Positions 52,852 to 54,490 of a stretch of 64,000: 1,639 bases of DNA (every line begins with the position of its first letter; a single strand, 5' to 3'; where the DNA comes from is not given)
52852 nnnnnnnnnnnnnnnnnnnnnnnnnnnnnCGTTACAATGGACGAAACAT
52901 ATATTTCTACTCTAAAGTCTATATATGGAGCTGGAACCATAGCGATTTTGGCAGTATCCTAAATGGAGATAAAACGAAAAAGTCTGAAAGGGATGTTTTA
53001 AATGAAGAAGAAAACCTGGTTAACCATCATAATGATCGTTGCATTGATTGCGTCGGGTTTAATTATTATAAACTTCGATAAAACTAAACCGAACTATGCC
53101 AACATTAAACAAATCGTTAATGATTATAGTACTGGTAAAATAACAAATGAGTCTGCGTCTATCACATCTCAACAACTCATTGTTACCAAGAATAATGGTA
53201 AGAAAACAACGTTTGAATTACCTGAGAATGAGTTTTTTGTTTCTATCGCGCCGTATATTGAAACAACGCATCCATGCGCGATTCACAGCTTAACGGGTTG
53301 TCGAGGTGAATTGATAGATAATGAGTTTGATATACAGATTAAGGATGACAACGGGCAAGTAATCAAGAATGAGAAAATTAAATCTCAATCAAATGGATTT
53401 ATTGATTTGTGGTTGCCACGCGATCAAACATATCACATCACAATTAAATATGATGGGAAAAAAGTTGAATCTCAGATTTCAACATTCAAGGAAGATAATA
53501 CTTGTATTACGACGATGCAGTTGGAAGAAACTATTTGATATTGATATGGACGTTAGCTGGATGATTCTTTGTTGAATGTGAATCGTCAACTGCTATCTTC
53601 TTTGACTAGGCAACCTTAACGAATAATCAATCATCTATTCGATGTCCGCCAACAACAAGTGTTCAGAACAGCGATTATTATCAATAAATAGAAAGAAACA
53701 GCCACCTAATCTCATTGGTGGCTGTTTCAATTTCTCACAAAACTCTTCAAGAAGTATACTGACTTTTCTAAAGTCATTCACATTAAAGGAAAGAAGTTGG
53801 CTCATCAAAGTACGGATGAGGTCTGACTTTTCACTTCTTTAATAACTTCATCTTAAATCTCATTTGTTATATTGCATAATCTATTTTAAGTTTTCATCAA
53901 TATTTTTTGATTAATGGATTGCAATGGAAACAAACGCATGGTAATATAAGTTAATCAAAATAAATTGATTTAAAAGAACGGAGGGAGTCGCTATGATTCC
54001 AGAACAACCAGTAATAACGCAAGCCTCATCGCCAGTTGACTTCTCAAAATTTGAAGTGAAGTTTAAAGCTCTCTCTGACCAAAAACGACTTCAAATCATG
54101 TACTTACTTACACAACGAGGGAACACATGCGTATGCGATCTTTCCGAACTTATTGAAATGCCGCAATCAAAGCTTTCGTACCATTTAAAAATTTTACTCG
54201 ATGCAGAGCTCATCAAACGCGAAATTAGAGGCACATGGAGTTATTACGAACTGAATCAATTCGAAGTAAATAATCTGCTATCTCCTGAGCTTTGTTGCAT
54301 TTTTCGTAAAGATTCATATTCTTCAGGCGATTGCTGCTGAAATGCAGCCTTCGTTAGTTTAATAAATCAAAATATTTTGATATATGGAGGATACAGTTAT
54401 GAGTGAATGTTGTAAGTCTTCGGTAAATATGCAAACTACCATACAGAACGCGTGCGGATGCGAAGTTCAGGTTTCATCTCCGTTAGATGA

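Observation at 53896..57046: ArsR / Cys-tailed flavoprotein / MFS module with a triplicated ATCAA-N6-TTGAT operator: candidate undescribed thiophilic metal(loid) or reactive-sulfur system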

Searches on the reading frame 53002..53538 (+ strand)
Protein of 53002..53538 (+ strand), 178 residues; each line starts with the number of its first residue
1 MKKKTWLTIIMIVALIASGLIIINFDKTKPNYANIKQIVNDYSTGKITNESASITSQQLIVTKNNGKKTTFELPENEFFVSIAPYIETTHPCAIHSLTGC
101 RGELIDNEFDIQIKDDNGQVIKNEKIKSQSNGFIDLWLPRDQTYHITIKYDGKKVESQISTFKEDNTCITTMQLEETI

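Call 3: search_protein_families(library=pfam, proteins=[window:53002-53538:+], max_evalue=0.01)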
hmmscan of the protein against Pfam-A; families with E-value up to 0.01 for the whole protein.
window:53002-53538:+ (178 aa): 1 family
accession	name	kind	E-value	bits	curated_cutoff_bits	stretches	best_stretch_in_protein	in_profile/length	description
PF21172.3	CueP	-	3.3e-43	147.1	27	1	44-173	11-138/138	Periplasmic copper-binding protein CueP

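Call 4: search_protein_families(library=ncbifam, proteins=[window:53002-53538:+], max_evalue=0.01)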
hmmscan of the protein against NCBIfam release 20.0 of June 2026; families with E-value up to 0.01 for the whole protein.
window:53002-53538:+ (178 aa): 4 families
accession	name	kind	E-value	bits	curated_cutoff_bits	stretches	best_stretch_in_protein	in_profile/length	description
NF038094.1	CueP_fam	subfamily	3.7e-57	192.1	60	1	33-174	3-146/146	CueP family metal-binding protein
NF038095.1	met_chaper_CueP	exception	1.7e-40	138.4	195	1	48-174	54-178/178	copper-binding periplasmic metallochaperone CueP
NF049947.1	TonB_dep_PCPU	exception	0.0011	17.3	800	1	60-151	161-248/685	TonB-dependent receptor, PCPU motif-type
NF038340.1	SAR2788_fam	subfamily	0.0022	17.8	50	1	5-122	2-122/177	SAR2788 family putative toxin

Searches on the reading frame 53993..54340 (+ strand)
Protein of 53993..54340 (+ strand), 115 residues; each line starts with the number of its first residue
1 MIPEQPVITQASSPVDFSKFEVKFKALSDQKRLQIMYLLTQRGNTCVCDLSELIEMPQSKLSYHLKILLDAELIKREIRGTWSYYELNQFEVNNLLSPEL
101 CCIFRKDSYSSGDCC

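Call 3: search_protein_families(library=pfam, proteins=[window:53993-54340:+], max_evalue=0.01)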
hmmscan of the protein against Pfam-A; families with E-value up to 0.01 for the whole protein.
window:53993-54340:+ (115 aa): 7 families
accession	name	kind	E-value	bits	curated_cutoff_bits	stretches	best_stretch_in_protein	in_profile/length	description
PF01022.26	HTH_5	-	7.1e-17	61.5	22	1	29-75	1-46/47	Bacterial regulatory protein, arsR family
PF12840.13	HTH_20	-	8.5e-06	26.1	27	1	47-76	21-50/51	Helix-turn-helix domain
PF01047.28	MarR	-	0.00047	20.4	24.6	1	32-77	5-50/59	MarR family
PF13412.12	HTH_24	-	0.00052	20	21.9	1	29-75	2-48/48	Winged helix-turn-helix DNA-binding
PF13601.12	HTH_34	-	0.00055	20.5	27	1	32-78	2-48/80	Winged helix DNA-binding domain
PF24038.1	DUF7347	-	0.00063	20.4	27.6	1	23-71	4-55/77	Domain of unknown function (DUF7347)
PF25212.1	HVO_A0114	-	0.0062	16.8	27.6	1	15-80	8-72/84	HVO_A0114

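Call 4: search_protein_families(library=ncbifam, proteins=[window:53993-54340:+], max_evalue=0.01)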
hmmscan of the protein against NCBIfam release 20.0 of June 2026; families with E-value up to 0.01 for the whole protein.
window:53993-54340:+ (115 aa): 12 families
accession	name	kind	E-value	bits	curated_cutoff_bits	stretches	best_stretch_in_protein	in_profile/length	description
NF033788.1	HTH_metalloreg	subfamily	1.6e-25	88.7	55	1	24-95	5-76/77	metalloregulator ArsR/SmtB family transcription factor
NF007528.0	PRK10141.1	subfamily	1.8e-14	53.6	97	1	24-88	10-74/117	metalloregulator ArsR/SmtB family transcription factor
NF033789.1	repress_SdpR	subfamily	3.9e-13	49.1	100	1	24-93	2-70/79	autorepressor SdpR family transcription factor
NF041413.1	ArsR_Rv2640c_fam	equivalog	3.9e-10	40.1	155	1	17-95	29-109/118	Rv2640c family ArsR-like transcriptional regulator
NF045707.1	Dbac_1936_reg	equivalog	3.1e-09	36.7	115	1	24-96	11-82/99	ArsR/SmtB-type metalloregulator TsoR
NF040642.1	sulf_sens_BigR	equivalog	6e-06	26.3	155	1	23-97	13-86/95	sulfite-sensing transcriptional repressor BigR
NF052532.1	TransRegPagRBaca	equivalog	0.00012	22.2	170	1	24-96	21-92/99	transcriptional repressor PagR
NF047906.1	CdPbTransRegCmtR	equivalog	0.00022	21.1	150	1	25-95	16-85/104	Cd(II)/Pb(II)-sensing metalloregulatory transcriptional regulator CmtR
NF053602.1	Phr_regulator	exception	0.0022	17.6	320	1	27-78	9-59/191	heat shock transcription regulator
TIGR01884.1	cas_HTH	subfamily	0.0035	16.8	60.2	1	16-80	127-193/202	CRISPR-associated CARF protein Csa3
NF005061.0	PRK06474.1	equivalog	0.0044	16.9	121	1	23-75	4-58/178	hypothetical protein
NF053755.1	MsvR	equivalog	0.0082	15.8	220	1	21-78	4-60/236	transcriptional factor MsvR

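Call 79: search_solved_structures(query=window:53993-54337:+, max_evalue=0.00001)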
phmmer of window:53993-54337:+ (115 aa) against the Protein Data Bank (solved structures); distinct sequences matched with E-value up to 0.00001: 10.
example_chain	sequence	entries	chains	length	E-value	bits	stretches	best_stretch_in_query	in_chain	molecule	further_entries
9t6t_A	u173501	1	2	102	5.3e-12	49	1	18-96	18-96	Lmo1102 protein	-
9t6r_A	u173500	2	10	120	7e-12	48.7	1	18-97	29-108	Lmo1102 protein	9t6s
1u2w_A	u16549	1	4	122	4.1e-07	33.3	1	14-96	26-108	Cadmium efflux system accessory protein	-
3f72_A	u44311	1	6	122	8.4e-07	32.3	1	14-94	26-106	Cadmium efflux system accessory protein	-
4ggg_A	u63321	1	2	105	1.6e-06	31.4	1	23-97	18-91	Repressor protein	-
1r1u_A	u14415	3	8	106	2.2e-06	31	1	23-97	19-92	repressor protein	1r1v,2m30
2kjb_A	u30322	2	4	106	2.2e-06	30.9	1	23-97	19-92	CzrA protein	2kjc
6cdb_A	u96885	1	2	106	3.1e-06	30.5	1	23-97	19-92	ArsR family transcriptional regulator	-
1r1t_A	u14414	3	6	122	4.9e-06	29.8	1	13-92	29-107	Transcriptional repressor smtB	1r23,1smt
6uvu_A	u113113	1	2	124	7.1e-06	29.3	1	18-108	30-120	ArsR family transcriptional regulator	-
